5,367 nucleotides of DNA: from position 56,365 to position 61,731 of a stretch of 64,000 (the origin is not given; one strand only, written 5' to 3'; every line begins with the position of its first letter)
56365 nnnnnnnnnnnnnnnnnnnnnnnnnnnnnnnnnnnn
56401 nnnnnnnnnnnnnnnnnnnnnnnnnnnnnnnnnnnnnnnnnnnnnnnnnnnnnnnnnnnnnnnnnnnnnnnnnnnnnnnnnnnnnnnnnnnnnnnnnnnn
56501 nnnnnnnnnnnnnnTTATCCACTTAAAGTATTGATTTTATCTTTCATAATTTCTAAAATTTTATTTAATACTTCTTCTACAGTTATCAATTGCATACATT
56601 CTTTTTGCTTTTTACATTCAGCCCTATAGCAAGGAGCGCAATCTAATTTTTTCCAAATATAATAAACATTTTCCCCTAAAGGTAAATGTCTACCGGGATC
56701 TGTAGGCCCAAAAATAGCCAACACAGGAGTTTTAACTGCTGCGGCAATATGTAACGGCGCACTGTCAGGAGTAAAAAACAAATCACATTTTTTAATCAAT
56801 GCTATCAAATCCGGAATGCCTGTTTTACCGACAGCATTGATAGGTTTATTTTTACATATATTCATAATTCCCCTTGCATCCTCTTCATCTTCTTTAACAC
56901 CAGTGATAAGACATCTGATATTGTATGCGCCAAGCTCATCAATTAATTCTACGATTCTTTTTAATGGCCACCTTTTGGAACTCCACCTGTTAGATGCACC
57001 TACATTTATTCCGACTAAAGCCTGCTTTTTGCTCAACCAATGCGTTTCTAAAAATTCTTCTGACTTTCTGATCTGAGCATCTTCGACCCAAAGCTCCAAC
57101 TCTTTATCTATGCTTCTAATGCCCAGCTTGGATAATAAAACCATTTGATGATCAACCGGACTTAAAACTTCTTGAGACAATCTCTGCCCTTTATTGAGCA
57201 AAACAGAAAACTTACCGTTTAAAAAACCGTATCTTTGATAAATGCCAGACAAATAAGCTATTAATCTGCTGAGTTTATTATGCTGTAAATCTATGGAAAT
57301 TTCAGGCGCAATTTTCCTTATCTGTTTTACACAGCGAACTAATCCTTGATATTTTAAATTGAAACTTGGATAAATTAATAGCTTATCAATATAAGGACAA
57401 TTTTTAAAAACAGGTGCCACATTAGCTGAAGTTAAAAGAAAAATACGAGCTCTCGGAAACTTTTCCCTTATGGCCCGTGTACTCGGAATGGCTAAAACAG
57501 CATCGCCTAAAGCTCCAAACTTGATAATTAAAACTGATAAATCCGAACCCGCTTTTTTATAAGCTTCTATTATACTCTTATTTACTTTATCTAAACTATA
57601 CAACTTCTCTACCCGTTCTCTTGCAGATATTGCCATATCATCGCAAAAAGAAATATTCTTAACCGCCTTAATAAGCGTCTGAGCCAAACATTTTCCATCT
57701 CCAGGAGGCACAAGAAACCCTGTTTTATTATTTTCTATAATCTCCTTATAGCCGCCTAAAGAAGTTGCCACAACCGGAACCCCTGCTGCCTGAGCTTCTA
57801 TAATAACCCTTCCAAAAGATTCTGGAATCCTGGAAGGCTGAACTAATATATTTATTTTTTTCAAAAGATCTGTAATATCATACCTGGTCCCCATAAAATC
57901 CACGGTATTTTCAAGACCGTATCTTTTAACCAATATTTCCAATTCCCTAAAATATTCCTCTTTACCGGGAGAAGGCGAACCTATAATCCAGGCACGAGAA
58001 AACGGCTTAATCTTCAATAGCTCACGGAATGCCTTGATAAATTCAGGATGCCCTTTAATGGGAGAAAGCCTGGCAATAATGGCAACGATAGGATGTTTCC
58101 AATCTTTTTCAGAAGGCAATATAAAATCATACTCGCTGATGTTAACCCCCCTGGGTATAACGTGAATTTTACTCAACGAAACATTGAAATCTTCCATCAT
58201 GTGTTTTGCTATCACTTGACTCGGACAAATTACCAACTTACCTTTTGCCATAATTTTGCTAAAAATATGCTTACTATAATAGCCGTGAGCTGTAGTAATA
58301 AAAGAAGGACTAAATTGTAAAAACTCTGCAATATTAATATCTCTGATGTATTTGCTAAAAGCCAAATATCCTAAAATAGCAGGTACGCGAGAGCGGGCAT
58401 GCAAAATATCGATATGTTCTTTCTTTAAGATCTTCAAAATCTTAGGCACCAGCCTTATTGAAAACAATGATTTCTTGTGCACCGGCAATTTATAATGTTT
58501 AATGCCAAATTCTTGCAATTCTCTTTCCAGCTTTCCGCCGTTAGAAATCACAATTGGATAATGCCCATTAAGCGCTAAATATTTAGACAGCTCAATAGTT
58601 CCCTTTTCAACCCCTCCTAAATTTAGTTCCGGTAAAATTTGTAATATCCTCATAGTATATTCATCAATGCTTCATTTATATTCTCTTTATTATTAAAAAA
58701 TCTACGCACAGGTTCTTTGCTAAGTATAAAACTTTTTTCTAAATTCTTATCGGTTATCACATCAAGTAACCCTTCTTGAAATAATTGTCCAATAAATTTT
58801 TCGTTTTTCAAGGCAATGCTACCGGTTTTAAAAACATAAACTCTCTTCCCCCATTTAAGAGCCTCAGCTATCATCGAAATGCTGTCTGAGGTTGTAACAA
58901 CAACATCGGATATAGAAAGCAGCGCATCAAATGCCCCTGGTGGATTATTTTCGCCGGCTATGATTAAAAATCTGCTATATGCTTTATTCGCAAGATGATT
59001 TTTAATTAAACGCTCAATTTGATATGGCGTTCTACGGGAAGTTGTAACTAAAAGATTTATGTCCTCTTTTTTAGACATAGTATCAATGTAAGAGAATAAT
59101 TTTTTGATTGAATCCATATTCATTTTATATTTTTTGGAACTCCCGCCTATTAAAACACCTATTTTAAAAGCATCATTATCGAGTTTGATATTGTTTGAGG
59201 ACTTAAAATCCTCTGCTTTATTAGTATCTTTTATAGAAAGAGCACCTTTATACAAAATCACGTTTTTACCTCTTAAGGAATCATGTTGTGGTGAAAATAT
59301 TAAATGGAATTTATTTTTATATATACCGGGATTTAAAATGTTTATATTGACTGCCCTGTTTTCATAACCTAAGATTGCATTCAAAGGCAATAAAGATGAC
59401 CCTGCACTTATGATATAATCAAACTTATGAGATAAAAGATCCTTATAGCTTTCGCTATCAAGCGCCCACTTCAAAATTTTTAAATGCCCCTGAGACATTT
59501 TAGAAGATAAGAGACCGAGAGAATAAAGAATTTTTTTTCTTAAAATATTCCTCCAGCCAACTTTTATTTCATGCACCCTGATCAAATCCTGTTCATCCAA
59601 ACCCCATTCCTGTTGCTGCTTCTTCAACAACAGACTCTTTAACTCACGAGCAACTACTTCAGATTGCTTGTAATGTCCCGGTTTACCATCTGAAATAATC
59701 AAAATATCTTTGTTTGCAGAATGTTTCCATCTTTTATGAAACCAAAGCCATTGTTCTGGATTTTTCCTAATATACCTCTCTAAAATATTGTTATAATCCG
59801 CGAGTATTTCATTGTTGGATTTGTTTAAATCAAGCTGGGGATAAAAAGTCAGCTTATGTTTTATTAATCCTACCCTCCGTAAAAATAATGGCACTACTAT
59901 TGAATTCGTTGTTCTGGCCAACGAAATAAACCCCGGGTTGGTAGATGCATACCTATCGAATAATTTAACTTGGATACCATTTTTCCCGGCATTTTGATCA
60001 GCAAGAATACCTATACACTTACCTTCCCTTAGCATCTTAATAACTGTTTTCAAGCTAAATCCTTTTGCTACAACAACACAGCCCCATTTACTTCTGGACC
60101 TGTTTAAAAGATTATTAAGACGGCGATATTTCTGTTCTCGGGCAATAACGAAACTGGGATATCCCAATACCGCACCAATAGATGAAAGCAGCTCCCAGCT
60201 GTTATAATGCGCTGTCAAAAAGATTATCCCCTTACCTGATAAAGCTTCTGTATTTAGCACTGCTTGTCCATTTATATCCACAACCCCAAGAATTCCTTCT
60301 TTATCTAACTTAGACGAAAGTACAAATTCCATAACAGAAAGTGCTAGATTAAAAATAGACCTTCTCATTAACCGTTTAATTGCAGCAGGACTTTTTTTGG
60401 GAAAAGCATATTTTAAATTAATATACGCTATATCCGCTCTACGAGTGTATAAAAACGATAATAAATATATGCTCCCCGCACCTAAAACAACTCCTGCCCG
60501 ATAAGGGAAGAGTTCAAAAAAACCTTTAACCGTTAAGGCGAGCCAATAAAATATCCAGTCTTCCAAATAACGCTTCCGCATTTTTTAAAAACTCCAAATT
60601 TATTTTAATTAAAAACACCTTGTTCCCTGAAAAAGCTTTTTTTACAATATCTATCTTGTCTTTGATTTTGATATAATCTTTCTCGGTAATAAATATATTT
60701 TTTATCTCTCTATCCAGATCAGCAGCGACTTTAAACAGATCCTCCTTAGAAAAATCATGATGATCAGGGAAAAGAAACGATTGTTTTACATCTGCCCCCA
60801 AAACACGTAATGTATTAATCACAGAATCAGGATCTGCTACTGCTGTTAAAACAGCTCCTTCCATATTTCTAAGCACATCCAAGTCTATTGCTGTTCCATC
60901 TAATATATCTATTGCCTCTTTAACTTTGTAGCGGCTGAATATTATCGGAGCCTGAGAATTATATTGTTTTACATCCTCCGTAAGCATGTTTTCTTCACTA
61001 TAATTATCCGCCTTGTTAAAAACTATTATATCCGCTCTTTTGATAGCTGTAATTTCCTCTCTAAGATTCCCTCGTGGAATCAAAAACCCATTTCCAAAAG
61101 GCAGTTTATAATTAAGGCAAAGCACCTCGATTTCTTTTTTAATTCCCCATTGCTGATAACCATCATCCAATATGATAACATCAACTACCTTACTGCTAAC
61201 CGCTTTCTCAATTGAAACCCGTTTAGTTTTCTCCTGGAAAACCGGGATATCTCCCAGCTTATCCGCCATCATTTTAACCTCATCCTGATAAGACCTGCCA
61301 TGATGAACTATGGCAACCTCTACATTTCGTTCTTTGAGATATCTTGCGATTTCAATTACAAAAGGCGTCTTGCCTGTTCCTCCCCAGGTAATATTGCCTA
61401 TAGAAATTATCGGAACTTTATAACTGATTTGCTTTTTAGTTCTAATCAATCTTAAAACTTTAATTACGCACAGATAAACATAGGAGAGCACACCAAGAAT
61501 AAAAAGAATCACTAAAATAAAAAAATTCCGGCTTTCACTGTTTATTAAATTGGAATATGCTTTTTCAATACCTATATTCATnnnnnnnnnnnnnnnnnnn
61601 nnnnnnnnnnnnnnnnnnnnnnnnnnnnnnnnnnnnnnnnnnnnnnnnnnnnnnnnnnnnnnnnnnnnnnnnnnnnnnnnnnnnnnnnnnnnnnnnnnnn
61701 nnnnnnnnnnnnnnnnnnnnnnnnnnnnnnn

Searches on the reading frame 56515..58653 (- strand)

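Call 62: search_protein_families(library=pfam, proteins=[window:56515-58653:-], max_evalue=0.05)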
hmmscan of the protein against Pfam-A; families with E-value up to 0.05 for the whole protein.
window:56515-58653:- (712 aa): 7 families
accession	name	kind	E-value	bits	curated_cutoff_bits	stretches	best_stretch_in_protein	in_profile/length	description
PF01075.23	Glyco_transf_9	-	1.7e-35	122.9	22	1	440-684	3-245/247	Glycosyltransferase family 9 (heptosyltransferase)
PF00534.26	Glycos_transf_1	-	3.2e-35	121.6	26.4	1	183-346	11-171/172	Glycosyl transferases group 1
PF13692.12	Glyco_trans_1_4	-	2.8e-31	109.1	27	1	188-333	2-142/142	Glycosyl transferases group 1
PF13439.12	Glyco_transf_4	-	4.8e-24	85.7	28.5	1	13-173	2-169/170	Glycosyltransferase Family 4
PF20706.3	GT4-conflict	-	2.6e-07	30.4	26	1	185-309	195-323/385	Family 4 Glycosyltransferase in conflict systems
PF13477.12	Glyco_trans_4_2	-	0.00067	20.3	23.4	1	19-118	13-118/139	Glycosyl transferase 4-like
PF13579.12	Glyco_trans_4_4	-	0.0054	17.5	29.7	0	13-169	1-158/158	Glycosyl transferase 4-like domain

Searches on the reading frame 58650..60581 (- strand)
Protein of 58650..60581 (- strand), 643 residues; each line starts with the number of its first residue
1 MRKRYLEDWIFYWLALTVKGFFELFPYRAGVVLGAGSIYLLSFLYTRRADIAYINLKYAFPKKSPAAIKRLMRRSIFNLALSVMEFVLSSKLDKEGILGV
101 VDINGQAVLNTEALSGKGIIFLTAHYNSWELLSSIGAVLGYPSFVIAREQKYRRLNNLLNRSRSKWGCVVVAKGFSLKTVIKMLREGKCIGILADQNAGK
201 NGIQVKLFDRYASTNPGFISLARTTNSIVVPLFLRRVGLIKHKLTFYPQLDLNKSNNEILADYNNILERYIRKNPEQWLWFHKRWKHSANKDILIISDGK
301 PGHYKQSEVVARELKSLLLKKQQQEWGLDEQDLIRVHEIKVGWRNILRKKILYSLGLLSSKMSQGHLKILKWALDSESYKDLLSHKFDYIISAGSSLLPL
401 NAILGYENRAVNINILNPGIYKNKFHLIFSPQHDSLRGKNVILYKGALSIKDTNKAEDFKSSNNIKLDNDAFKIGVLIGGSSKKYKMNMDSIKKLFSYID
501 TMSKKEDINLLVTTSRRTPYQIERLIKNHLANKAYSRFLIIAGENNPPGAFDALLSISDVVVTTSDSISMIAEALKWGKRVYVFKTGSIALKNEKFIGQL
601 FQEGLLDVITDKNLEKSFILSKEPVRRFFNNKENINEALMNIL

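Call 62: search_protein_families(library=pfam, proteins=[window:58650-60581:-], max_evalue=0.05)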
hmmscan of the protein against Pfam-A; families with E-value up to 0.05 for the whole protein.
window:58650-60581:- (643 aa): 2 families
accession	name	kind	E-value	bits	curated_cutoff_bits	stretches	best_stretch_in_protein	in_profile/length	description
PF03279.18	Lip_A_acyltrans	-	6.7e-47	160.5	22.3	1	4-286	9-294/295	Bacterial lipid A biosynthesis acyltransferase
PF06258.17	Mito_fiss_Elm1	-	4.7e-42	144.6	27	1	301-611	1-280/304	Mitochondrial fission ELM1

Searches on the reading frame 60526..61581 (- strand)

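Call 62: search_protein_families(library=pfam, proteins=[window:60526-61581:-], max_evalue=0.05)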
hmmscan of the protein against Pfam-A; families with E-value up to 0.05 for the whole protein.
window:60526-61581:- (351 aa): 6 families
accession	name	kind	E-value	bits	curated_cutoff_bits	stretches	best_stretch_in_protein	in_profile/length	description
PF02606.20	LpxK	-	2.6e-58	198.1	27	1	27-335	3-316/328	Tetraacyldisaccharide-1-P 4'-kinase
PF02492.25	cobW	-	0.0021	18.1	20.7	1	177-214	139-179/180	CobW/HypB/UreG, nucleotide-binding domain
PF01656.29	CbiA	-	0.0073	16.7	25.4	0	67-92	8-33/125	CobQ/CobB/MinD/ParA nucleotide binding domain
PF03205.20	MobB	-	0.012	16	26.6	0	64-96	5-37/133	Molybdopterin guanine dinucleotide synthesis protein B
PF10735.14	DUF2526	-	0.014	16.1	25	1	79-106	40-67/77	Protein of unknown function (DUF2526)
PF01990.22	ATP-synt_F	-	0.019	15.7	23.5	0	247-316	3-65/91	ATP synthase (F/14-kDa) subunit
